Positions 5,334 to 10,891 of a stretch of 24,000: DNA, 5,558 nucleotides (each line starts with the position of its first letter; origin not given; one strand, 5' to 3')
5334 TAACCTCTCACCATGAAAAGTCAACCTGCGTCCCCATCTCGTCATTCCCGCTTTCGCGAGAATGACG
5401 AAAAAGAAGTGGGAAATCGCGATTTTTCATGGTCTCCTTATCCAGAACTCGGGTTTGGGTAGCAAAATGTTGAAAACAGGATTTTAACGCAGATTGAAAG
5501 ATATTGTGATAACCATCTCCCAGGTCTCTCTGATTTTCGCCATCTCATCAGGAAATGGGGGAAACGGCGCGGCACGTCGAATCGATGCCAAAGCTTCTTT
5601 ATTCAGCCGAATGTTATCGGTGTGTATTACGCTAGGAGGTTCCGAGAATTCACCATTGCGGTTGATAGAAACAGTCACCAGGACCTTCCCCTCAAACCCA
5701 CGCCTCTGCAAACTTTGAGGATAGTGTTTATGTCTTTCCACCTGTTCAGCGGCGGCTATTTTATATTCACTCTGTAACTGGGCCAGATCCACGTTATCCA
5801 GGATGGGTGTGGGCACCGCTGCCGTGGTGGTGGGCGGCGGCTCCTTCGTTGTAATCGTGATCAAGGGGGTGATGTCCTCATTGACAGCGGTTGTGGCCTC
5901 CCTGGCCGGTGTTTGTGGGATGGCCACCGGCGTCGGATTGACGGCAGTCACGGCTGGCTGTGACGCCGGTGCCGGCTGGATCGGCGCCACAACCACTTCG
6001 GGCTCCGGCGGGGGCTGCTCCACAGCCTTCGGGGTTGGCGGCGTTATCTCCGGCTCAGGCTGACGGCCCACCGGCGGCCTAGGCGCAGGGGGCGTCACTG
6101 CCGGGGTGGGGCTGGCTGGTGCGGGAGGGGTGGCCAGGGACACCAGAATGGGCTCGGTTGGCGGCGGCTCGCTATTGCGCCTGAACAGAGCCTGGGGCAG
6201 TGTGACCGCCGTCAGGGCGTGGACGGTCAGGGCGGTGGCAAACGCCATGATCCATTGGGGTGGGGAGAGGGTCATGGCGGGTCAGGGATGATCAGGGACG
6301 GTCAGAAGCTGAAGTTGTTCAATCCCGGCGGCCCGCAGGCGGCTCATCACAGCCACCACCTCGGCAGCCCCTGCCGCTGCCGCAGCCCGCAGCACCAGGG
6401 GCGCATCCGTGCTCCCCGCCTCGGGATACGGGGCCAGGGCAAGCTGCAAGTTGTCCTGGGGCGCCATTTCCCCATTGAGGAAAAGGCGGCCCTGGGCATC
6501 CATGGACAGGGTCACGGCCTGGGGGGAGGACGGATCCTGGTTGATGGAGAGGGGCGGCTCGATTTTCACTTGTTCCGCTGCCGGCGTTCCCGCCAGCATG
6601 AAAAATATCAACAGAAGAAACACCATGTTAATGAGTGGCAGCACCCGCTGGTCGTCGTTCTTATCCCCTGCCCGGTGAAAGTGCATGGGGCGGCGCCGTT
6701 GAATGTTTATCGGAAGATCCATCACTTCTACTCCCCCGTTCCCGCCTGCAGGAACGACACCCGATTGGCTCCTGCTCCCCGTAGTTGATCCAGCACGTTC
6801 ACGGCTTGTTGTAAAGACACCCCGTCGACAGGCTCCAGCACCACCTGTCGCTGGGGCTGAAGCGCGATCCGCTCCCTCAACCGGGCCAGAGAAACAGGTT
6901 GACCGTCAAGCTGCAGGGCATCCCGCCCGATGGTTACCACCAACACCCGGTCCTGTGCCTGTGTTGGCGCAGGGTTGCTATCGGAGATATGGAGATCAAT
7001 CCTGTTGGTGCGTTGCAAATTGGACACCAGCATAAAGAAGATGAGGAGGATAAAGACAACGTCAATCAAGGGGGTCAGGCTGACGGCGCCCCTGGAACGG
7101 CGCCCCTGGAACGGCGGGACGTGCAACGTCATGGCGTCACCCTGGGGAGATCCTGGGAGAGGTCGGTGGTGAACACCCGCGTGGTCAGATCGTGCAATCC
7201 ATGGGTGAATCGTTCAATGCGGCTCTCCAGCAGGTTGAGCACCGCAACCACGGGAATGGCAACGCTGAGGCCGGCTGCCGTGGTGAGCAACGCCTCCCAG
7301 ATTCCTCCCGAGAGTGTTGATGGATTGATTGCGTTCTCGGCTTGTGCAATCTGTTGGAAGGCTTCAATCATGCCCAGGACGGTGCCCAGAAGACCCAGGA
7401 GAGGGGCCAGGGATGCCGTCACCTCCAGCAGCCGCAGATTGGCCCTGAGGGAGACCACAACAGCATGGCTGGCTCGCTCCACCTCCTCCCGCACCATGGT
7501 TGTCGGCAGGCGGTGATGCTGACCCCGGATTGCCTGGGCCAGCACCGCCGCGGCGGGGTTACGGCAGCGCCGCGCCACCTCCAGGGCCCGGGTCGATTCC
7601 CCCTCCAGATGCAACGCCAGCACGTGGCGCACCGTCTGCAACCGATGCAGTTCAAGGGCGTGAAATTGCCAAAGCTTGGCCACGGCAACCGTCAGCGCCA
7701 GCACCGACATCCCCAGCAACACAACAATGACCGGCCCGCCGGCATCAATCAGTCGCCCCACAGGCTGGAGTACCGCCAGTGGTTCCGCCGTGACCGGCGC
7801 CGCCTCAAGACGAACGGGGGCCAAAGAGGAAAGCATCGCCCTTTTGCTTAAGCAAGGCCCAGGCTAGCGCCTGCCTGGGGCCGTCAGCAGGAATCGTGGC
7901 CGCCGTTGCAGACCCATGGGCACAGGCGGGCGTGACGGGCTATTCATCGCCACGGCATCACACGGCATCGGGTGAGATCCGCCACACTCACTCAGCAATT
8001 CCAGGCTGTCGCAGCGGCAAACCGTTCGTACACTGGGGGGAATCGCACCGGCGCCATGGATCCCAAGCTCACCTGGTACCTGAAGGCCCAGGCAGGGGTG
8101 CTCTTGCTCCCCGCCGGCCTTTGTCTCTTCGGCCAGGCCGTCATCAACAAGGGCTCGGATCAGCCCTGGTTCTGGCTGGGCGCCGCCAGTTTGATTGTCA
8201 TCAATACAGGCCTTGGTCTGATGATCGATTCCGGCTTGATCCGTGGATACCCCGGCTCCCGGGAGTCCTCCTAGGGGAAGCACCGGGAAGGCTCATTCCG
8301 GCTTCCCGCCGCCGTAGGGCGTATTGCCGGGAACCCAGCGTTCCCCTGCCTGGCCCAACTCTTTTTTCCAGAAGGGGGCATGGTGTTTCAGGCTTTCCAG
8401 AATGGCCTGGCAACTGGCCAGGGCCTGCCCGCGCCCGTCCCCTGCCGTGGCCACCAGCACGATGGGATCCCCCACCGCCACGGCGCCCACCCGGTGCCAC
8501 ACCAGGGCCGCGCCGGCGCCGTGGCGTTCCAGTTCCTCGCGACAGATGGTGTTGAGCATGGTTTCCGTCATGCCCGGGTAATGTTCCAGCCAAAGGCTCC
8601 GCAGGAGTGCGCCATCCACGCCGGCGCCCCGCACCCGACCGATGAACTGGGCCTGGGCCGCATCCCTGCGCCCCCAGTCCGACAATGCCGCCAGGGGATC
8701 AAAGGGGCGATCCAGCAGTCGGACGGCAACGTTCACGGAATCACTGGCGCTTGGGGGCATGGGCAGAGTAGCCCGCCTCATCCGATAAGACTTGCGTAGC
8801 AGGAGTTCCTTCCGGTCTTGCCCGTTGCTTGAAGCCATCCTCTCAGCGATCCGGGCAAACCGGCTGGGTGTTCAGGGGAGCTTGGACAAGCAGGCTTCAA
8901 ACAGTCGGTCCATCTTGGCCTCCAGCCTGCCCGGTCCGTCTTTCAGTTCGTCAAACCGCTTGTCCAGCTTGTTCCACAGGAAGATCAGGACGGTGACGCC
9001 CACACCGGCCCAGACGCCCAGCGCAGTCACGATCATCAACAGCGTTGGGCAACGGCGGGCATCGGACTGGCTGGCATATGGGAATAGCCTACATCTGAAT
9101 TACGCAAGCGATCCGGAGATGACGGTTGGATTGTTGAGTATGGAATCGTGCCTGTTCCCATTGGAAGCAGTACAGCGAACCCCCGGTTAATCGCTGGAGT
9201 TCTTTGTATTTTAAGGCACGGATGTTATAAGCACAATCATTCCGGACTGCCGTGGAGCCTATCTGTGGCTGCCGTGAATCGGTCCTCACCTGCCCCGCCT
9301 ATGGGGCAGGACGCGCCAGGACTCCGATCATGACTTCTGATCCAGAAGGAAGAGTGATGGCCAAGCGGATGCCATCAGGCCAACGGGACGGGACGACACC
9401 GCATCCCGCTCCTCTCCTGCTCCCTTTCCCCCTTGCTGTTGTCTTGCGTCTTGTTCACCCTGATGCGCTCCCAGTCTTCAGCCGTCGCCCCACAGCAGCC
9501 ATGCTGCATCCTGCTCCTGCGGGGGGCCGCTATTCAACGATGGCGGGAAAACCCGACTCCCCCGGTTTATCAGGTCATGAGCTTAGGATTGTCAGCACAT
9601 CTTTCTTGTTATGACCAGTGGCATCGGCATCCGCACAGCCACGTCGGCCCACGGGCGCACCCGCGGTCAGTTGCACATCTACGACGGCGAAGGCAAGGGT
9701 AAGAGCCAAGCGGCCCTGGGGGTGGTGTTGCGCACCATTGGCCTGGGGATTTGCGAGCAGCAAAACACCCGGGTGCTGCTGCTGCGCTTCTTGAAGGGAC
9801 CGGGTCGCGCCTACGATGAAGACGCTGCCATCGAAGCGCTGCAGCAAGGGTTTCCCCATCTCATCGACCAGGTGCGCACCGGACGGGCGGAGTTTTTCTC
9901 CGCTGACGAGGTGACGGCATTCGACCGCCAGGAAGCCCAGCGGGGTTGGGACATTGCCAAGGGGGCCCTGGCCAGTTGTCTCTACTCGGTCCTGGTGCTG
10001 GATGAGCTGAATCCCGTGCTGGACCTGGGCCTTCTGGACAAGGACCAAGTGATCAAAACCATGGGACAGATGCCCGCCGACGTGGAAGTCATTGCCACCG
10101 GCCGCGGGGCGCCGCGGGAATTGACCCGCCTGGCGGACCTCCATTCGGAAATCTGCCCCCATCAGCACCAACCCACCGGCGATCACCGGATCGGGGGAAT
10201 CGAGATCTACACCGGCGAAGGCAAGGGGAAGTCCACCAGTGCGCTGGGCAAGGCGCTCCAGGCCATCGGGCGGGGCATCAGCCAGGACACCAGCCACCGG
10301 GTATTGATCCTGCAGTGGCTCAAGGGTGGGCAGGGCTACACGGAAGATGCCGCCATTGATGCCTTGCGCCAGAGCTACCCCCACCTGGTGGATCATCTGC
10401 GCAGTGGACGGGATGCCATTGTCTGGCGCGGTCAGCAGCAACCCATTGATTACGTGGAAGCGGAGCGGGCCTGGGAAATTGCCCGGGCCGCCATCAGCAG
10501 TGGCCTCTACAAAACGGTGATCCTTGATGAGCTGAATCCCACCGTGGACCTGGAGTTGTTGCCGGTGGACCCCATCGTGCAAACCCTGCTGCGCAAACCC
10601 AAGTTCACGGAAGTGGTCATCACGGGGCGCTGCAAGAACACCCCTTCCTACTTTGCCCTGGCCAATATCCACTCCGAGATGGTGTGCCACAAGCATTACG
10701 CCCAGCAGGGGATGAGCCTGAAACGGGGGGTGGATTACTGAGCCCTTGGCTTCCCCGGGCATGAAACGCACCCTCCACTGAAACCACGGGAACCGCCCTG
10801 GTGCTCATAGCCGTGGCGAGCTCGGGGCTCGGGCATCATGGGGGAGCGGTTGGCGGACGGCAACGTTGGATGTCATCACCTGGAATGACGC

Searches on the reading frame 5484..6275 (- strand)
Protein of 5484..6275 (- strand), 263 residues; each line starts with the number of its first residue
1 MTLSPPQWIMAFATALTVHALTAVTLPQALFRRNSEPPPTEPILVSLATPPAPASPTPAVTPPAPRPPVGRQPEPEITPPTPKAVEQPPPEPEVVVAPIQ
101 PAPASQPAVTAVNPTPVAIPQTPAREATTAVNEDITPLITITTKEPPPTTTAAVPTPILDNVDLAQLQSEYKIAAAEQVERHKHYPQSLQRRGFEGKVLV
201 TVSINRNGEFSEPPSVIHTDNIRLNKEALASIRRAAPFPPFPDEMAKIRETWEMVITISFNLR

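Call 59: search_protein_families(library=pfam, proteins=[window:5484-6275:-], max_evalue=0.01)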
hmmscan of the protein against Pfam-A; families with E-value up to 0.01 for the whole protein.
window:5484-6275:- (263 aa): 2 families
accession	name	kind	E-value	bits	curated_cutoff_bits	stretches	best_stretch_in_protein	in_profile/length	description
PF03544.19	TonB_C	-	1e-11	45.5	24.6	1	182-262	2-79/79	Gram-negative bacterial TonB protein C-terminal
PF13103.11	TonB_2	-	0.00033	21.2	22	1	197-245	27-74/85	TonB C terminal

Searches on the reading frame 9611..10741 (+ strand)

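Call 3: search_protein_families(library=pfam, proteins=[window:9611-10741:+], max_evalue=0.1)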
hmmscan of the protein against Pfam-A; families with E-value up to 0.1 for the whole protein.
window:9611-10741:+ (376 aa): 1 family
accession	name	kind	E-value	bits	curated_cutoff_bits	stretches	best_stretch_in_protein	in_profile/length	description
PF02572.21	CobA_CobO_BtuR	-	7.7e-86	287.1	25.7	2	195-376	3-172/172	ATP:corrinoid adenosyltransferase BtuR/CobO/CobP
